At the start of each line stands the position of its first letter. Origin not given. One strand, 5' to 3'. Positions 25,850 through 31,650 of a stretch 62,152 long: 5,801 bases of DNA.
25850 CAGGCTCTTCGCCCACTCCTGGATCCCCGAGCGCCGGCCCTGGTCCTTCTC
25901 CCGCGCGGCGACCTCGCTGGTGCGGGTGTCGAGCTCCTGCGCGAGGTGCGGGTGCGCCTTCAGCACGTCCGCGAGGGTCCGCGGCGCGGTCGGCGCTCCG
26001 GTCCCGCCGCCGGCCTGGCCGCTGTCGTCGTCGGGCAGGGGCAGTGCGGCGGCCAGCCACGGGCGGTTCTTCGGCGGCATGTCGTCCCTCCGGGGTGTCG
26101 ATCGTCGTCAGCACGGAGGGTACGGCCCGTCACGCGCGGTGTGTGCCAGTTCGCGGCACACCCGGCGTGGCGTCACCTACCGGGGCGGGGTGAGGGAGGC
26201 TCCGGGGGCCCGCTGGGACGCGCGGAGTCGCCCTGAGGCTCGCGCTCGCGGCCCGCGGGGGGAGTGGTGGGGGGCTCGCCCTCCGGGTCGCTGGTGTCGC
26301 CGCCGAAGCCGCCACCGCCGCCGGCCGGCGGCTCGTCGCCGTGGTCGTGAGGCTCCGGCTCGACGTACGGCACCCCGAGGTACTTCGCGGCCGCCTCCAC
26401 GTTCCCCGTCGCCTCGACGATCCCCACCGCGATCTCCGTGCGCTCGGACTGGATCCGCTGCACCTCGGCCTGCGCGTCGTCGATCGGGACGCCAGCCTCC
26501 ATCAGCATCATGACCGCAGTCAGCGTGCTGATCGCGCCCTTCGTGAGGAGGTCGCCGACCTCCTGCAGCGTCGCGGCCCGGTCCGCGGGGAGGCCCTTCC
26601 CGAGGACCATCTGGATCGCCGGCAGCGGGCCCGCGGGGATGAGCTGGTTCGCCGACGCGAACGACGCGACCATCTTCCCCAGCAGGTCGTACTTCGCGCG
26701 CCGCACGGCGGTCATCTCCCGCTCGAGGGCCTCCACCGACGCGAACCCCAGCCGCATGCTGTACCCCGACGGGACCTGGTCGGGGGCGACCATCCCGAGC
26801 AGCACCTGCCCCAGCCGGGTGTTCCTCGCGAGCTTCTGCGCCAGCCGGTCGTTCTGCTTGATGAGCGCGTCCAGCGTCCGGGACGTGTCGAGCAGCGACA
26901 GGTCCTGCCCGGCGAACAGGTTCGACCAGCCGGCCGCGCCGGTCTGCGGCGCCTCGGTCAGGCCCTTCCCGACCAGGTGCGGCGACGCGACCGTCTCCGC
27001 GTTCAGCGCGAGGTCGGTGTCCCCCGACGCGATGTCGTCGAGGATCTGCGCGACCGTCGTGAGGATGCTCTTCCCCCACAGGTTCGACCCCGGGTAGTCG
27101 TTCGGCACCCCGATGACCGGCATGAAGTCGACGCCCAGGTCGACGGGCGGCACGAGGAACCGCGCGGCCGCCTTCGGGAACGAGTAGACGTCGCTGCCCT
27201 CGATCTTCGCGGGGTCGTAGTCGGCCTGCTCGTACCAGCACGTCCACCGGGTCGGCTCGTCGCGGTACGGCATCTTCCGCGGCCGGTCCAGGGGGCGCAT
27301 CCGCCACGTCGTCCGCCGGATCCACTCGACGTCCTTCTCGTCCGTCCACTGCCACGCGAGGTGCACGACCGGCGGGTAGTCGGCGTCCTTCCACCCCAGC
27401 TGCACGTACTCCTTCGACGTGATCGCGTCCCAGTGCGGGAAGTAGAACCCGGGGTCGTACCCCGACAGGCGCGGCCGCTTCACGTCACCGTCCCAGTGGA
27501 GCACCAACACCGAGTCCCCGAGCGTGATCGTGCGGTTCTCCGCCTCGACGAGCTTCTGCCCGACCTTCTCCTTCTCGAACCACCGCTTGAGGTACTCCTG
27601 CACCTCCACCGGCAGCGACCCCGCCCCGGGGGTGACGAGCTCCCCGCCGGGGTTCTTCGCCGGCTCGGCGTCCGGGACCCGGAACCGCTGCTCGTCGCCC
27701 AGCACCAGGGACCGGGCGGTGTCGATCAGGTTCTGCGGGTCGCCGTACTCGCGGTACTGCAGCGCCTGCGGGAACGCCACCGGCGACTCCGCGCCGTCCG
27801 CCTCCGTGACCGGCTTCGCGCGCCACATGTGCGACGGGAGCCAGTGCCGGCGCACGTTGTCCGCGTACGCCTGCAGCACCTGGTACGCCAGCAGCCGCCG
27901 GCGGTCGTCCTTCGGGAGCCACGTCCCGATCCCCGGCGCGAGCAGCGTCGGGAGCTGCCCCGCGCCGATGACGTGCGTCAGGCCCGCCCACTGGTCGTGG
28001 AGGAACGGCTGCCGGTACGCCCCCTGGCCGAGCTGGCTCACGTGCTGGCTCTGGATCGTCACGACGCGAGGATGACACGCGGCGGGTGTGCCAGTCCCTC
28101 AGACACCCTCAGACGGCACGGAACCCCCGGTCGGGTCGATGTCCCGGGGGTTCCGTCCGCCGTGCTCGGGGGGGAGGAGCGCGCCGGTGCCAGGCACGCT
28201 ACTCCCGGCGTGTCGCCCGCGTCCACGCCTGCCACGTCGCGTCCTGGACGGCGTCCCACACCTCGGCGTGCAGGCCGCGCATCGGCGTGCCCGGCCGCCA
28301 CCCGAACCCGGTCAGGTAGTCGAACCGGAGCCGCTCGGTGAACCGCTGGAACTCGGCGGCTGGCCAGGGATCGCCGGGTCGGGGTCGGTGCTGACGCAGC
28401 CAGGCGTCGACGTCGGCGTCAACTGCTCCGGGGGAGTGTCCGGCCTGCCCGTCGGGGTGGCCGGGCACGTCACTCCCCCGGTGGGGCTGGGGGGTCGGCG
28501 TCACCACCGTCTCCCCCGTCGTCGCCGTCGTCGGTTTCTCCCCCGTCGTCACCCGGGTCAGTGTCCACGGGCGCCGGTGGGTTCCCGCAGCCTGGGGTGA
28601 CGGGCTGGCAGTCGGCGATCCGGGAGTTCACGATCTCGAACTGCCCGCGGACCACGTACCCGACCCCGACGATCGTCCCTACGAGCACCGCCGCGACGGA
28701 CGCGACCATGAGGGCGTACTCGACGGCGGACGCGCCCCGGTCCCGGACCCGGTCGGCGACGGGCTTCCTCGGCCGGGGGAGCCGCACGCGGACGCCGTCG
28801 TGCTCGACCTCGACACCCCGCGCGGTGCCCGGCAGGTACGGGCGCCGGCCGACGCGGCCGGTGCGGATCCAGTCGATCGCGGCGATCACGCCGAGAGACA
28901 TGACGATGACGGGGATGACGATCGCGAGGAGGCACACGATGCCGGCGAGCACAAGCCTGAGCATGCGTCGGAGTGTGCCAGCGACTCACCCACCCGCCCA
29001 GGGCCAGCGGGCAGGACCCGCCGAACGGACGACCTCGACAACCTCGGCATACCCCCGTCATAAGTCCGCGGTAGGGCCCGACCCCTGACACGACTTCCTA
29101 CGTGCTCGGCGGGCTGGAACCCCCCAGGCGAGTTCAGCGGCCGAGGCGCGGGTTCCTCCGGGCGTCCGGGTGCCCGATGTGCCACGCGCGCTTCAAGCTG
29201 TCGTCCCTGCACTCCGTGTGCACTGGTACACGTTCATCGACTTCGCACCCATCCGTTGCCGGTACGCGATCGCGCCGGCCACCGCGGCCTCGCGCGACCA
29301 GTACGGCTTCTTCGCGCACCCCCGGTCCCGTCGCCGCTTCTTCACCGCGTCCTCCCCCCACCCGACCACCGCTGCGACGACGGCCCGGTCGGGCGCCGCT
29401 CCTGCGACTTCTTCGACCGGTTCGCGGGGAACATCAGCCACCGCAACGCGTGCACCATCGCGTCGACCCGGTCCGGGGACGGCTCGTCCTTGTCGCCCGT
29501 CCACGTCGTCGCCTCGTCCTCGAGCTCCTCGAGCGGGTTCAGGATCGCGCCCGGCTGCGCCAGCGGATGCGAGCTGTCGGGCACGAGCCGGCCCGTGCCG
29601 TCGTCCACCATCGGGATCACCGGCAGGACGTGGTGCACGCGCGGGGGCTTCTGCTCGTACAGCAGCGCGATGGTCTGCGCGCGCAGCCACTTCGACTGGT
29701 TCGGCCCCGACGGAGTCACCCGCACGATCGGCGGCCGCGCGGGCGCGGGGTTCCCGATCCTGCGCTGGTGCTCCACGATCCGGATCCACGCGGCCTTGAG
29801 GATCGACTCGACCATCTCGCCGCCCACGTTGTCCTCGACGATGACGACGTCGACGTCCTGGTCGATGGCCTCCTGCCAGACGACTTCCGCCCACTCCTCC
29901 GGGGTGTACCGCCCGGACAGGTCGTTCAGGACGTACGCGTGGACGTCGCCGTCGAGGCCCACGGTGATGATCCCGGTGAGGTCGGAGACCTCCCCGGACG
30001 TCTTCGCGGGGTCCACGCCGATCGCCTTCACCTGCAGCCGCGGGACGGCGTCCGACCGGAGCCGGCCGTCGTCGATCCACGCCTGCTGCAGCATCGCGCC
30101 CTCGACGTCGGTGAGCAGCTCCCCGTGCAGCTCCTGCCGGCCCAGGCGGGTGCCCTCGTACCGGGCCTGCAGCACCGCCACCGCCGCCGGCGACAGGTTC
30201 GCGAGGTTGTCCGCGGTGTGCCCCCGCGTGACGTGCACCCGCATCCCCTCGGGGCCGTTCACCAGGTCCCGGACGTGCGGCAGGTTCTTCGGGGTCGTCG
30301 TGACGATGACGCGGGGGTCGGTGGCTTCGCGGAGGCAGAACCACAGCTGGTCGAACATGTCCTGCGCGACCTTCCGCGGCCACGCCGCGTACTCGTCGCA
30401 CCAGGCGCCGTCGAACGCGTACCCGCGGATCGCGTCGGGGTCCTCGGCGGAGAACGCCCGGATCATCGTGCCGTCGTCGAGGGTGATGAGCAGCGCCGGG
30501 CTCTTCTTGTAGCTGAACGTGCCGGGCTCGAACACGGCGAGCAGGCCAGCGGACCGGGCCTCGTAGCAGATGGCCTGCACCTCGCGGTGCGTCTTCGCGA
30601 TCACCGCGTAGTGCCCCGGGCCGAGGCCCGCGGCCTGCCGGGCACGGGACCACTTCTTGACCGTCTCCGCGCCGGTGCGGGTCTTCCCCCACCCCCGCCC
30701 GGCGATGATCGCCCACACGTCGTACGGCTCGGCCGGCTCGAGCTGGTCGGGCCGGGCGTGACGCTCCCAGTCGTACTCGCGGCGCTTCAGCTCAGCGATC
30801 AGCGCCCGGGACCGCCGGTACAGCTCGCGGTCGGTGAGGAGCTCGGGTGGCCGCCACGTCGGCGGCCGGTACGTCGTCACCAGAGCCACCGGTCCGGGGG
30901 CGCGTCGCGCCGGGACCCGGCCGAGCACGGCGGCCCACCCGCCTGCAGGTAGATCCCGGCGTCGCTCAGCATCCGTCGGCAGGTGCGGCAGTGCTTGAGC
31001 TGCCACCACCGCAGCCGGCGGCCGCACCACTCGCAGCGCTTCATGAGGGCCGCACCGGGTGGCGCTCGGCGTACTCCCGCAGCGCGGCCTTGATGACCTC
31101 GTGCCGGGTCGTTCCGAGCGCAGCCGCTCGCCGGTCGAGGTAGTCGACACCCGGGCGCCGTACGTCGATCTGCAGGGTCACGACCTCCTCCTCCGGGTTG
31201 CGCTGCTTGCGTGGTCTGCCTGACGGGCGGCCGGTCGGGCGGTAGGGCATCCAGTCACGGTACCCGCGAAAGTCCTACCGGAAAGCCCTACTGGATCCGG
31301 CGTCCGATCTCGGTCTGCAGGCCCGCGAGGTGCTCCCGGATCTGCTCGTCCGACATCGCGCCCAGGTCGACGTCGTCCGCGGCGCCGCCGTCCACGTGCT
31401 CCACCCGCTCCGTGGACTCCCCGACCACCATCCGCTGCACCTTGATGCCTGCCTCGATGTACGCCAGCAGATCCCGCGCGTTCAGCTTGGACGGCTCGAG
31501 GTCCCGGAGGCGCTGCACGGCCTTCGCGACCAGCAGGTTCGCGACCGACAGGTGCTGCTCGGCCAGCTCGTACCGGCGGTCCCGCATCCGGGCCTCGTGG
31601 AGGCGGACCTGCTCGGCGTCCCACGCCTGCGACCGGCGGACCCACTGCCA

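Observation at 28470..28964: Flp/Tad-type prepilin-like segment encoded between terminase and portal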

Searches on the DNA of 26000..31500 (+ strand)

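Call 6: search_dna_similar(query=window:26000-31500:+, collection=phages, mode=near, max_rows=20)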
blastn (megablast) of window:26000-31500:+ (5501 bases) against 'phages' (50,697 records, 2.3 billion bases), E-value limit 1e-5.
No match.

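Call 78: search_rna_families(source=window, start=28000, end=29500, threshold=evalue, max_evalue=1)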
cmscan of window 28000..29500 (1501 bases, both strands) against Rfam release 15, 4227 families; matches with E-value up to 1: 1.
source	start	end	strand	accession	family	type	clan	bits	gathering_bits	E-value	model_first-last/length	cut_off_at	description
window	28108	28169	+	RF03819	mir-Ro6-3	Gene; miRNA;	-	23.2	79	0.77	1-72/72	no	mir-Ro6-3 microRNA precursor family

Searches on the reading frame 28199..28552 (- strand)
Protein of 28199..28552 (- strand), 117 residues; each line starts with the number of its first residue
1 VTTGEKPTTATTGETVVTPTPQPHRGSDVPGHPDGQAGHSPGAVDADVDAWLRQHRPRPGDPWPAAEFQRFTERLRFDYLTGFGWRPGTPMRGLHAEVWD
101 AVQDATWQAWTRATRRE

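Call 3: search_protein_families(library=pfam, proteins=[window:28199-28552:-], max_evalue=1)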
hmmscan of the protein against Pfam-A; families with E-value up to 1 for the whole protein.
window:28199-28552:- (117 aa): 0 families

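Call 4: search_protein_families(library=phrogs, proteins=[window:28199-28552:-], max_evalue=1)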
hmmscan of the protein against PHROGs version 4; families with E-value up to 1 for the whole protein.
window:28199-28552:- (117 aa): 0 families

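Call 5: search_protein_families(library=ncbifam, proteins=[window:28199-28552:-], max_evalue=1)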
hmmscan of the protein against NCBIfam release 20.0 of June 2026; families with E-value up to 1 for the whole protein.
window:28199-28552:- (117 aa): 0 families

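Call 79: search_protein_families(library=pfam, proteins=[window:28199-28504:-], max_evalue=0.01)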
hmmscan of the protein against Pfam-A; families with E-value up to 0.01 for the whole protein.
window:28199-28504:- (101 aa): 0 families
